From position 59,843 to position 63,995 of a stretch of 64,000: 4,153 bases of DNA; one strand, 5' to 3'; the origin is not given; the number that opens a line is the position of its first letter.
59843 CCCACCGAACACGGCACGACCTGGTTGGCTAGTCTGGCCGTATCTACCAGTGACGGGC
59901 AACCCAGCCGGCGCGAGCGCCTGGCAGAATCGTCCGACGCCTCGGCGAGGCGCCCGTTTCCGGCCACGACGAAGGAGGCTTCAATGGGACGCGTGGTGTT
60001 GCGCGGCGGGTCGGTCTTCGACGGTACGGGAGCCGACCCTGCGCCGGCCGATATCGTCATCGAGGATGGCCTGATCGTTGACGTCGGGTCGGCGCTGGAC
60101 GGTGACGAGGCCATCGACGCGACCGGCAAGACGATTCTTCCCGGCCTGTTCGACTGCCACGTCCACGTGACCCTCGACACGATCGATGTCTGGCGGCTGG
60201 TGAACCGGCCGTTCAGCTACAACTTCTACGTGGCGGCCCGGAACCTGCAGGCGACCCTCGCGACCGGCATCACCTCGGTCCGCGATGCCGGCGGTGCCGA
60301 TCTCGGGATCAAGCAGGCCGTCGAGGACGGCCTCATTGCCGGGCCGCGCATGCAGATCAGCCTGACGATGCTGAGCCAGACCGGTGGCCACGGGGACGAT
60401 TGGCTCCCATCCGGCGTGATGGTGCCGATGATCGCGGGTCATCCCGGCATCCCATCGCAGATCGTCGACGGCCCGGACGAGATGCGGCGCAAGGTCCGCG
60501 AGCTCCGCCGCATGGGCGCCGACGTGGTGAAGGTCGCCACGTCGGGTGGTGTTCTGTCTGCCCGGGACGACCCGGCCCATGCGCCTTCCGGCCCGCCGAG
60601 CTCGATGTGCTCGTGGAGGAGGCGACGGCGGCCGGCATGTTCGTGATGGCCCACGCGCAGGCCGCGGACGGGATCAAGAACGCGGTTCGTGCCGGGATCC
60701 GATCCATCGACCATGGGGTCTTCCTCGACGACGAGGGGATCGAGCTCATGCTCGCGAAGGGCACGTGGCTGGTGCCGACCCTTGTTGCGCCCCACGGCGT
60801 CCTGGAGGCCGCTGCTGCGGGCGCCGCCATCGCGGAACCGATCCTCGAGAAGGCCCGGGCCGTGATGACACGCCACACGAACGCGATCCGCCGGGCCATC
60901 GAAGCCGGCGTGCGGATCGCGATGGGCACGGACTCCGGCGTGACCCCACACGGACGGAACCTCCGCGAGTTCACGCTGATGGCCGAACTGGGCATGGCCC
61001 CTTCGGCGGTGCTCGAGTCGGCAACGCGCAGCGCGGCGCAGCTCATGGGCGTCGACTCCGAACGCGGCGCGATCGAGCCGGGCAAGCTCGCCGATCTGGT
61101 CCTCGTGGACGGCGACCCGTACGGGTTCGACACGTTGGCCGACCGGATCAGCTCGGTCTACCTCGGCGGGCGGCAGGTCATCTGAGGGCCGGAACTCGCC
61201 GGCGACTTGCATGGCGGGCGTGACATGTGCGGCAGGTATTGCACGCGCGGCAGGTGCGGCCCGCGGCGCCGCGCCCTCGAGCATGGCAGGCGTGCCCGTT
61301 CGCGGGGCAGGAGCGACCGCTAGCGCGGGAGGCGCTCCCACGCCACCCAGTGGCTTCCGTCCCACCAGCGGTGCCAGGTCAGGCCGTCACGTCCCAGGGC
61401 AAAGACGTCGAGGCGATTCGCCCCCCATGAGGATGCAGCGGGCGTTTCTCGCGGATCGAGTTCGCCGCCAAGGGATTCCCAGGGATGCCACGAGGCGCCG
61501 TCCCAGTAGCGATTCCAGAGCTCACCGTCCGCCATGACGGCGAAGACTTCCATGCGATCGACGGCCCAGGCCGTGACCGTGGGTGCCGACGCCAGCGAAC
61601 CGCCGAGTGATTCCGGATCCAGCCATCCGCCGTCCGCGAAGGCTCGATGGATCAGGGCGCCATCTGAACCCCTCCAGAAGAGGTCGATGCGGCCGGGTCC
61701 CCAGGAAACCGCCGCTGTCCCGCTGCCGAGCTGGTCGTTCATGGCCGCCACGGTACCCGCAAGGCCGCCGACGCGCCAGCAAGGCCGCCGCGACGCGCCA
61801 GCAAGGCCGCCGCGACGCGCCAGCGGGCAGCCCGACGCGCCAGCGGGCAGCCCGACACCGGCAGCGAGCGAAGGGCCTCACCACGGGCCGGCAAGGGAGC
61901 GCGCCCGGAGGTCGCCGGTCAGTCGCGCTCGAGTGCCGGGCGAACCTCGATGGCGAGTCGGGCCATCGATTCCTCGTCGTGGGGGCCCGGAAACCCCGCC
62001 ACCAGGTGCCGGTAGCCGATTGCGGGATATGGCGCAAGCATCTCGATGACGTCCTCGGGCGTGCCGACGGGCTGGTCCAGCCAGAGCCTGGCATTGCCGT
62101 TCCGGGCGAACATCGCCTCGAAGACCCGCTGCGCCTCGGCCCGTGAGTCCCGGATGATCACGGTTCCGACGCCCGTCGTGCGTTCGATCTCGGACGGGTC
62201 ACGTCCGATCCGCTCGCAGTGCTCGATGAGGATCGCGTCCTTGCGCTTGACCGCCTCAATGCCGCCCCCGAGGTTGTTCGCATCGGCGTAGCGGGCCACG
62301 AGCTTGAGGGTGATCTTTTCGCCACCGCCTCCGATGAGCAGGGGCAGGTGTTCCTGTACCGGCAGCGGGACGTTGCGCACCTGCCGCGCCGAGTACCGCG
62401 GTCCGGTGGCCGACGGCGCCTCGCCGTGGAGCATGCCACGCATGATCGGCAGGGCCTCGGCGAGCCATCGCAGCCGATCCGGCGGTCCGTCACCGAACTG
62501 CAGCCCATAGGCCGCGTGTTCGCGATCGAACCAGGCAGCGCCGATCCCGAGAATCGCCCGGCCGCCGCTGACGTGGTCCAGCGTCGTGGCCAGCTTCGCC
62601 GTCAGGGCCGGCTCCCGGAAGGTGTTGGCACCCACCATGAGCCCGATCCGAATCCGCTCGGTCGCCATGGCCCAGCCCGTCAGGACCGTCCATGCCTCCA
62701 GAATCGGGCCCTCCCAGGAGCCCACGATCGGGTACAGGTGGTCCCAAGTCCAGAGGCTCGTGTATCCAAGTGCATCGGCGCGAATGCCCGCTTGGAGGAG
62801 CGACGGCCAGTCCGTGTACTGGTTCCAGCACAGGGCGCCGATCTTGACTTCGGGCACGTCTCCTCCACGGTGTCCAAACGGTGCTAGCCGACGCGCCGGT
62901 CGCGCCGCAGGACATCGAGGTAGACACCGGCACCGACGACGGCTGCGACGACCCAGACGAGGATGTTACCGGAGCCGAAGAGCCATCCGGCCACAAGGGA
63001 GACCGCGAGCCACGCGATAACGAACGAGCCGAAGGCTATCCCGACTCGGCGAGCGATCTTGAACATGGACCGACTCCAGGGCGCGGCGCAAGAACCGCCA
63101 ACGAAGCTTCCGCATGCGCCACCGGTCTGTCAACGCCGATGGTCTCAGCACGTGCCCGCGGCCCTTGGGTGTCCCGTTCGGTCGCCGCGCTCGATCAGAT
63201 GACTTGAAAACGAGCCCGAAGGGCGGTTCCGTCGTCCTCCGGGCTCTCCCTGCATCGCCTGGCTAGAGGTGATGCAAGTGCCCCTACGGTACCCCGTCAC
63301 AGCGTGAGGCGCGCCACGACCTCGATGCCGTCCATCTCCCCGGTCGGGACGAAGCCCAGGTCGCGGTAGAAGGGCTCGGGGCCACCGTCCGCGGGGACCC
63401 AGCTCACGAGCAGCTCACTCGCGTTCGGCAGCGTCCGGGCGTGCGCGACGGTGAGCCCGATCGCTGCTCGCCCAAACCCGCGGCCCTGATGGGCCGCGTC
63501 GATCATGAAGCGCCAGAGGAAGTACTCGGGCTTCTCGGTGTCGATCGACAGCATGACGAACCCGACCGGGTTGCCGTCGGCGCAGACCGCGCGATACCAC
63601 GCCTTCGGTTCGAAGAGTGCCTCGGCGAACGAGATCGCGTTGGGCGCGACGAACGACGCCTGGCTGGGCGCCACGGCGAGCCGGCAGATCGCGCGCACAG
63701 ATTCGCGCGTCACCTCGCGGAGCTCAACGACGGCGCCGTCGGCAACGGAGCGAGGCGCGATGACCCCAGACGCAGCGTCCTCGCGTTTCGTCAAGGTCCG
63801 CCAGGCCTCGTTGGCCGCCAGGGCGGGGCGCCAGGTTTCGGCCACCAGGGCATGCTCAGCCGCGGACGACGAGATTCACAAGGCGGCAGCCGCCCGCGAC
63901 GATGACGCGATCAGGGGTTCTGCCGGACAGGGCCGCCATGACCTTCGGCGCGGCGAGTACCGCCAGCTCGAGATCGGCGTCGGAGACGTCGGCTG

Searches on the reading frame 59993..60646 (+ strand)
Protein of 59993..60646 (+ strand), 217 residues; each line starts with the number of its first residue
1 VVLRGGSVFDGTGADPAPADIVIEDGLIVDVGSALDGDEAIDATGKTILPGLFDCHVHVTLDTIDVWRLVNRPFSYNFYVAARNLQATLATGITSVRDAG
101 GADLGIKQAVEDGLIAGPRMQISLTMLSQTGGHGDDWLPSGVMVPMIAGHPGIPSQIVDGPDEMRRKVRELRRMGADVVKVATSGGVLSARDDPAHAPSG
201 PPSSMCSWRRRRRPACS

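Call 28: search_protein_families(library=pfam, max_evalue=0.00001, proteins=[window:59993-60646:+])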
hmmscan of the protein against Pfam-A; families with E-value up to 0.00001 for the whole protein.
window:59993-60646:+ (217 aa): 1 family
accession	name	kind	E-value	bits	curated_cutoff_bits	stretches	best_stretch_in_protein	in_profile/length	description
PF01979.26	Amidohydro_1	-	1.7e-13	51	25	1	47-194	1-127/345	Amidohydrolase family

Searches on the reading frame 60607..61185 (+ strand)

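Call 28: search_protein_families(library=pfam, max_evalue=0.00001, proteins=[window:60607-61185:+])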
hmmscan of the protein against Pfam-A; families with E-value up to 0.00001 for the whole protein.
window:60607-61185:+ (192 aa): 2 families
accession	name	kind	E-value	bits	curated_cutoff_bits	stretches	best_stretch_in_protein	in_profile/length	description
PF01979.26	Amidohydro_1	-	5.1e-30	105.3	25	1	2-188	140-342/345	Amidohydrolase family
PF07969.17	Amidohydro_3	-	8.2e-12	45.8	29.7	1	3-192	268-472/472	Amidohydrolase family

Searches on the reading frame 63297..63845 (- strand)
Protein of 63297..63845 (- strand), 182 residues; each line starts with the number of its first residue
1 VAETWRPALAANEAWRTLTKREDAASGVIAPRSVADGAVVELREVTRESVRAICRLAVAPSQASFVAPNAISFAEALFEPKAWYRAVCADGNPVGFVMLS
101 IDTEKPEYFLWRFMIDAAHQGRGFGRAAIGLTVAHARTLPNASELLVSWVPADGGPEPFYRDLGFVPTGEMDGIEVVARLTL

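Call 28: search_protein_families(library=pfam, max_evalue=0.00001, proteins=[window:63297-63845:-])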
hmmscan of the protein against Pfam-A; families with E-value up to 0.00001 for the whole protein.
window:63297-63845:- (182 aa): 2 families
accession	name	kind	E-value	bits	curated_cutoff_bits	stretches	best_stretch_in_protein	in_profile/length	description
PF00583.31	Acetyltransf_1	-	3.9e-11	43.7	20.7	1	80-165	33-116/116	Acetyltransferase (GNAT) family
PF13508.13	Acetyltransf_7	-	1.8e-07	31.9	27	1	89-166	10-83/84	Acetyltransferase (GNAT) domain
